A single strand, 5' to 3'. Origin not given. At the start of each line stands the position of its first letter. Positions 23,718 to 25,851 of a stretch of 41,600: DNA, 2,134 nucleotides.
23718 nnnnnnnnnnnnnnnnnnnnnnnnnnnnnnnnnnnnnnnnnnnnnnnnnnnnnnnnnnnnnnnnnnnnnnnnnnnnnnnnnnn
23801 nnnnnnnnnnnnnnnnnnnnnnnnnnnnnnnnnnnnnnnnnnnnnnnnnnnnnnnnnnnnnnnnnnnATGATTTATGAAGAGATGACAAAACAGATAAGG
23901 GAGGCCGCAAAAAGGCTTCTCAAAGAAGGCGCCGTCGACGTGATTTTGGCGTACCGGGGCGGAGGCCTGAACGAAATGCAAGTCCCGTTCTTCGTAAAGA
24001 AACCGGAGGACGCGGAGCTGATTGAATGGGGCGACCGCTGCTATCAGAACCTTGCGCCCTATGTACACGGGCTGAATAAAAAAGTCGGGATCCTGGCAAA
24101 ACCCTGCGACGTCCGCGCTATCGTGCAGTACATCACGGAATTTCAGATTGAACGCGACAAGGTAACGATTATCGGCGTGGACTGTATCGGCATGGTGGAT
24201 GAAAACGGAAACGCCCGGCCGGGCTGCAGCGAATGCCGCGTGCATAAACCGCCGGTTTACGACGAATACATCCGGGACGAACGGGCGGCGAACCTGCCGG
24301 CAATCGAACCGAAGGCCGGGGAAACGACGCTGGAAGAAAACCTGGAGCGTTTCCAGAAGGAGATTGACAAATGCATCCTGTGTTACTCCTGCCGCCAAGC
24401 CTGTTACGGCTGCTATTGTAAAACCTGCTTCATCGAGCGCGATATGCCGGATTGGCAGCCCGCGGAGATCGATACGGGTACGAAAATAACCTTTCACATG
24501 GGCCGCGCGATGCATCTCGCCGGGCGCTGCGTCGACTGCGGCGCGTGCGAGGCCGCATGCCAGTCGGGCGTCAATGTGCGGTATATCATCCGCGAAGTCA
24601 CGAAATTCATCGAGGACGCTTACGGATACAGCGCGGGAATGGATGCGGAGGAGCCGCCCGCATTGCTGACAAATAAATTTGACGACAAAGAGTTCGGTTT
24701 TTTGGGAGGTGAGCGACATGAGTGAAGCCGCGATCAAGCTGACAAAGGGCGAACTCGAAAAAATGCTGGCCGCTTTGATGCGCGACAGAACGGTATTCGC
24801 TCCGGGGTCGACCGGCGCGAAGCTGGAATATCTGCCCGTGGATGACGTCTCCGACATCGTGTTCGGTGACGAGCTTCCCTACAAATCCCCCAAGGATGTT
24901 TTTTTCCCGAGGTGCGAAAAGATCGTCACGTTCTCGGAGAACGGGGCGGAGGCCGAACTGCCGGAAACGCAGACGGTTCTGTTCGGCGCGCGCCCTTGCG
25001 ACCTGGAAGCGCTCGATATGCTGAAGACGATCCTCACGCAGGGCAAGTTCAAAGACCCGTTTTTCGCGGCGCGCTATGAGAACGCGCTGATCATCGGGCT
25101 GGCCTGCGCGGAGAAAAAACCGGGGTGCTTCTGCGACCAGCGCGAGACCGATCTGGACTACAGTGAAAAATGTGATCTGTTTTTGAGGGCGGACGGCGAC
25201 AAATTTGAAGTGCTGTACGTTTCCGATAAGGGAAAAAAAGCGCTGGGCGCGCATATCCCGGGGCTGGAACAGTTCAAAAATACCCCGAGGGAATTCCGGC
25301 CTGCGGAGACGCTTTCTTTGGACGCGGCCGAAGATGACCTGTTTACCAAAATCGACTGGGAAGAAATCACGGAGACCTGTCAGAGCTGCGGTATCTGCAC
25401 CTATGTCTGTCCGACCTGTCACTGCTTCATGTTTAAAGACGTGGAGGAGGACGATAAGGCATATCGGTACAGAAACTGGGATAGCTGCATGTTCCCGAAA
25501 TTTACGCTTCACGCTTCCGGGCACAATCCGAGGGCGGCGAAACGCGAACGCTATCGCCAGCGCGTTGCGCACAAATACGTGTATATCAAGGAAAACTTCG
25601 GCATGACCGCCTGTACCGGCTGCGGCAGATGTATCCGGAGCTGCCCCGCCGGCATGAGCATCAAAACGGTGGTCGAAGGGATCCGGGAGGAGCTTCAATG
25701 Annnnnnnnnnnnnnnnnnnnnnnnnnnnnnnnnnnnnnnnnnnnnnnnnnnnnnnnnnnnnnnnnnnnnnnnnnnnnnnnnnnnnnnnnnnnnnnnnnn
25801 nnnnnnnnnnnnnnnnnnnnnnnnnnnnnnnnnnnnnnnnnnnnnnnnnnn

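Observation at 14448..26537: Ten-gene translationally coupled MetFV / HdrC / multi-HdrA / MvhD / Flx-like operon with no HdrB: candidate new class of electron-bifurcating methylene-THF reductase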

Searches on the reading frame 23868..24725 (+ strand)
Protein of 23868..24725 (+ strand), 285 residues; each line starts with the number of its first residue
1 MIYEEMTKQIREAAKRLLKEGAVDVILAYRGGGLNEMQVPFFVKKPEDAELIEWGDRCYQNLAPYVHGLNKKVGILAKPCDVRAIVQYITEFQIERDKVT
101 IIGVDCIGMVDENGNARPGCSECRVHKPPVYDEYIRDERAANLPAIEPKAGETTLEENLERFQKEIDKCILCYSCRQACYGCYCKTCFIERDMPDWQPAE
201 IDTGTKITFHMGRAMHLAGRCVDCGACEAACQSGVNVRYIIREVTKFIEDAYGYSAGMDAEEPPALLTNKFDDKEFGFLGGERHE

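Call 4: search_protein_families(library=pfam, proteins=[window:23868-24725:+], max_evalue=0.01)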
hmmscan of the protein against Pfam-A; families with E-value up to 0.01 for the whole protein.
window:23868-24725:+ (285 aa): 3 families
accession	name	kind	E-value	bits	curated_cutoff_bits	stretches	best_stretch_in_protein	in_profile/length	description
PF13534.11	Fer4_17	-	0.00012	23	22.2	0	179-235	2-60/61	4Fe-4S dicluster domain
PF13183.11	Fer4_8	-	0.00065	20.6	27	0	219-234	3-18/68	4Fe-4S dicluster domain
PF12797.12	Fer4_2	-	0.0091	16.4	24.5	1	216-231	5-20/22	4Fe-4S binding domain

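Call 32: search_protein_families(library=ncbifam, proteins=[window:23868-24725:+], max_evalue=0.001)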
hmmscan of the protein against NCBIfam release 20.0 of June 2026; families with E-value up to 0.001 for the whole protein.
window:23868-24725:+ (285 aa): 2 families
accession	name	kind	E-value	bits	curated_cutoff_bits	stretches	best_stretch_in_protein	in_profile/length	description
NF058577.1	FdxA_fam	equivalog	0.00014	21.9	65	0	219-232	36-49/52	4Fe-4S ferredoxin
NF045670.1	quin_L_LdhH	equivalog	0.00051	18.4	800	1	210-255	345-390/706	L-lactate dehydrogenase (quinone) large subunit LdhH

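Call 33: search_solved_structures(query=window:23868-24725:+, max_evalue=1)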
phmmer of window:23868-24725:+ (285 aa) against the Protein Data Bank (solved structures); distinct sequences matched with E-value up to 1: 8.
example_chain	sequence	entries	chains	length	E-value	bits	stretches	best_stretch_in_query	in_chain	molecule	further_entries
9t1s_M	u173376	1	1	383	9.2e-25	90.9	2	158-266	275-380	formate dehydrogenase (coenzyme F420)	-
8rvu_E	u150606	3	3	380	4e-19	72.4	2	158-265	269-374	Formate dehydrogenase, beta subunit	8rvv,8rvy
7bkb_E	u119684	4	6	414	2.4e-18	69.9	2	157-263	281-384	Formate dehydrogenase, beta subunit (F420)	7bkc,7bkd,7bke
2fug_9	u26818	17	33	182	0.024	17.3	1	159-237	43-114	NADH-quinone oxidoreductase chain 9 | NADH-QUINONE OXIDOREDUCTASE SUBUNIT 9 | NADH-quinone oxidoreductase subunit I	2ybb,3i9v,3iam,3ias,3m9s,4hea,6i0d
7t2r_A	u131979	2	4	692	0.073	15.7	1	165-235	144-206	NiFe hydrogenase subunit A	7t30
1kf6_B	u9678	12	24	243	0.62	12.7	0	202-240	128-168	FUMARATE REDUCTASE IRON-SULFUR PROTEIN | Fumarate reductase iron-sulfur subunit | Fumarate reductase (Anaerobic), Fe-S subunit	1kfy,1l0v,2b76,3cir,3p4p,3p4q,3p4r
9lay_B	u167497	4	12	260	0.87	12.2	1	212-246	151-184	4Fe-4S ferredoxin iron-sulfur binding domain protein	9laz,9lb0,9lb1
2kmz_A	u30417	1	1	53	0.97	12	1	162-189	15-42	Tumor necrosis factor receptor superfamily member 12A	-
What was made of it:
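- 23868..24725 (+): g8: FlxC-position Fe-S protein, 285 aa, 15 invariant Cys. Its C-terminal half resembles the Fe-S part of formate dehydrogenase beta (FdhB), which is a subunit of solved Fdh-Hdr complexes. PDB phmmer: 9t1s_M E 9e-25, 8rvu_E E 4e-19, 7bkb_E E 2.4e-18 (call 33).
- On FlxABCD-HdrABC: The only structural relatives of g8 are FdhB C-terminal regions (call 33).
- Closest known: FlxABCD-HdrABC NADH dehydrogenase/heterodisulfide reductase of Desulfovibrio vulgaris. Different: g8 looks FdhB-like rather than sulfhydrogenase-like (call 33).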

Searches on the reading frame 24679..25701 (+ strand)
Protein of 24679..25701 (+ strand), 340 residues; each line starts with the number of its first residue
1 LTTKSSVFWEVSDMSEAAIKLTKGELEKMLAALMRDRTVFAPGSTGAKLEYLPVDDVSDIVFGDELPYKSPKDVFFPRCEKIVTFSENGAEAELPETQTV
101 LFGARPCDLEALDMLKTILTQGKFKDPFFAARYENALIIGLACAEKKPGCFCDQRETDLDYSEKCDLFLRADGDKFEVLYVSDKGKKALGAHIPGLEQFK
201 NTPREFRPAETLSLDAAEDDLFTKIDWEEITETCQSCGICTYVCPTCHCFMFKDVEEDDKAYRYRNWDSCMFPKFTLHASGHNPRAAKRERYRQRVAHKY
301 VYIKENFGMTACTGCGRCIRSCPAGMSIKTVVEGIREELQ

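Call 4: search_protein_families(library=pfam, proteins=[window:24679-25701:+], max_evalue=0.01)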
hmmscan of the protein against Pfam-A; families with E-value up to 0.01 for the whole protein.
window:24679-25701:+ (340 aa): 14 families
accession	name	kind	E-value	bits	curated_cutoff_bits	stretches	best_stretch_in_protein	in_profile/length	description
PF17179.9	Fer4_22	-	3.5e-32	111.6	27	1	234-325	2-94/95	4Fe-4S dicluster domain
PF13484.11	Fer4_16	-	5.8e-07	30.6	30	1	310-324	51-65/66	4Fe-4S double cluster binding domain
PF00037.32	Fer4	-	6e-07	29.5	21.1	1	311-325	7-21/24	4Fe-4S binding domain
PF12797.12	Fer4_2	-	9.4e-07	28.8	24.5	2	311-324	9-22/22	4Fe-4S binding domain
PF13183.11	Fer4_8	-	2.4e-06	28.4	27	1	232-325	3-67/68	4Fe-4S dicluster domain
PF14697.11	Fer4_21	-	3.9e-06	27.3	35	0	227-249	34-56/59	4Fe-4S dicluster domain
PF25160.1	LdpA_Fe-S-bd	-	5.1e-06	26.6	27.6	1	310-326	26-42/49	LdpA Fe-S cluster-binding domain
PF13237.11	Fer4_10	-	1.8e-05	25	25.5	2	310-325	7-24/53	4Fe-4S dicluster domain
PF13534.11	Fer4_17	-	2e-05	25.5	22.2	0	220-245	32-57/61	4Fe-4S dicluster domain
PF12838.12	Fer4_7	-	3.1e-05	24.8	27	1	233-325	1-51/52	4Fe-4S dicluster domain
PF13746.11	Fer4_18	-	3.3e-05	24.5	27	1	264-330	12-79/114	4Fe-4S dicluster domain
PF13187.11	Fer4_9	-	6.2e-05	23.4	27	2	234-325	2-50/52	4Fe-4S dicluster domain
PF12837.12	Fer4_6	-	7.7e-05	22.9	25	1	310-325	7-22/24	4Fe-4S binding domain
PF12800.12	Fer4_4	-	0.00027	21.4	24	1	311-325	3-17/17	4Fe-4S binding domain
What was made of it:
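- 24718..25701 (+): g9: FlxB-like protein, related to AsrA and sulfhydrogenase beta, 327 aa, 15 invariant Cys. PF17179, 3.5e-32 (call 4).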

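Call 32: search_protein_families(library=ncbifam, proteins=[window:24718-25701:+], max_evalue=0.001)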
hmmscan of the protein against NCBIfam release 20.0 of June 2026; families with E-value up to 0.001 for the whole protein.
window:24718-25701:+ (327 aa): 15 families
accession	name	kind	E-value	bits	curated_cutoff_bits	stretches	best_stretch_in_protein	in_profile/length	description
TIGR02910.1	sulfite_red_A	equivalog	3.3e-43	148.2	323.15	1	5-324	2-328/334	anaerobic sulfite reductase subunit AsrA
NF040833.1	sulfhyd_HydB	equivalog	3.5e-41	141.3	750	1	6-317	4-330/367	NADPH-dependent hydrogenase/sulfhydrogenase 1 subunit beta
NF040829.1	sulfhyd_ShyB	equivalog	3.5e-39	134.7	690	1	6-326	4-333/334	NAD(P)-dependent hydrogenase/sulfhydrogenase 2 subunit beta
NF005745.0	PRK07569.1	equivalog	1.2e-05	24.8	333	0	296-313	189-206/238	bidirectional hydrogenase complex protein HoxU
NF038196.1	ferrodoxin_EFR1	subfamily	2.1e-05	24.7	75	0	283-312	169-199/242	EFR1 family ferrodoxin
NF007204.0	PRK09625.1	equivalog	2.1e-05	24.6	125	0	219-249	89-121/133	pyruvate flavodoxin oxidoreductase subunit delta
TIGR02936.1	fdxN_nitrog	equivalog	0.00012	22.1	80.55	0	293-311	17-35/91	ferredoxin III, nif-specific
NF004541.0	PRK05888.2-2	equivalog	0.00014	21.8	217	0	218-264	60-103/168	NADH-quinone oxidoreductase subunit NuoI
NF045663.1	diclust_near_Sec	equivalog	0.00028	19.1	530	0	271-326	328-382/759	pyridine nucleotide-disulfide oxidoreductase/dicluster-binding protein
NF004898.0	PRK06259.1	equivalog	0.0005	18.8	385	0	294-325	183-215/488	fumarate reductase (CoM/CoB) subunit TfrB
NF040763.1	FeFe_hydrog_A6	exception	0.00066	18.2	765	0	290-313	181-204/571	NADH-dependent [FeFe] hydrogenase, group A6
TIGR01944.1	rnfB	subfamily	0.00074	19.1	68.7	0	282-311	102-127/190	RnfABCDGE type electron transport complex subunit B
NF040864.1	HgcB_ferredoxin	equivalog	0.0008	19.2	99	0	295-312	12-29/93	mercury methylation ferredoxin HgcB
NF005506.0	PRK07118.1-5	equivalog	0.00087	18.8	388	0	298-313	171-186/279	Fe-S cluster domain-containing protein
NF006221.0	PRK08348.1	subfamily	0.00088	19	124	0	295-313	42-60/136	NADH-plastoquinone oxidoreductase subunit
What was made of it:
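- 24718..25701 (+): AsrA 3e-43 and HydB 3.5e-41 (call 32).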

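Call 34: search_solved_structures(query=window:24718-25701:+, max_evalue=1)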
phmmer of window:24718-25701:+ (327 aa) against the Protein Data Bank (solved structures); distinct sequences matched with E-value up to 1: 14.
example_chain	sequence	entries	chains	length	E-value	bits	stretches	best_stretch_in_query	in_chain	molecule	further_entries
9nez_B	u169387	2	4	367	8.8e-38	133.4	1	7-315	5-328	Sulfhydrogenase 1 subunit beta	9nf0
9lay_B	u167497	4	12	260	0.017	17.5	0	276-320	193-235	4Fe-4S ferredoxin iron-sulfur binding domain protein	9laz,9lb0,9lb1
9ojn_A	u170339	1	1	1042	0.056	15.7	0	295-314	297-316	Iron-sulfur-binding reductase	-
2fug_9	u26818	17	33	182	0.1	14.9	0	219-249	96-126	NADH-quinone oxidoreductase chain 9 | NADH-QUINONE OXIDOREDUCTASE SUBUNIT 9 | NADH-quinone oxidoreductase subunit I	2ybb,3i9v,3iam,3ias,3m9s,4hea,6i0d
9sfi_U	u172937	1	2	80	0.16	14.2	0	297-318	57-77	4Fe-4S binding protein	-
5t5i_G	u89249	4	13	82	0.43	12.8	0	298-313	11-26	Tungsten formylmethanofuran dehydrogenase subunit fwdG | Tungsten formylmethanofuran dehydrogenase, subunit G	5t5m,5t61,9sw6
9bt4_G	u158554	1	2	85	0.44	12.8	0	217-236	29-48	Pyruvate:Ferredoxin Oxidoreductase, subunit delta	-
8rja_F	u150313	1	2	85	0.46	12.7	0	216-236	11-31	NAD(P)H-quinone oxidoreductase subunit I, chloroplastic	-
6ijj_C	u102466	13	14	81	0.63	12.3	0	298-313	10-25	PsaC | Photosystem I iron-sulfur center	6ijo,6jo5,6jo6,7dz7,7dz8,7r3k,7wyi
7bgi_C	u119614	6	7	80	0.68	12.2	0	298-313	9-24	Photosystem I iron-sulfur center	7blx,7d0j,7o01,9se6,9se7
7q4v_A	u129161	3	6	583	0.69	12.1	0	294-313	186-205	Iron hydrogenase HydA1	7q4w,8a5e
9ygv_C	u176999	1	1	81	0.74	12.1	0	298-313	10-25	Photosystem I iron-sulfur center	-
7yca_C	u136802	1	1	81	0.95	11.7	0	298-313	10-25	Photosystem I iron-sulfur center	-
5zgb_C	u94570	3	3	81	0.95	11.7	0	298-313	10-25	PsaC | Photosystem I iron-sulfur center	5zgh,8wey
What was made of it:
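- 24718..25701 (+): 9nez_B E 8.8e-38 (call 34).
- On FlxABCD-HdrABC: g9 is clearly HydB/AsrA-like (calls 32, 34).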
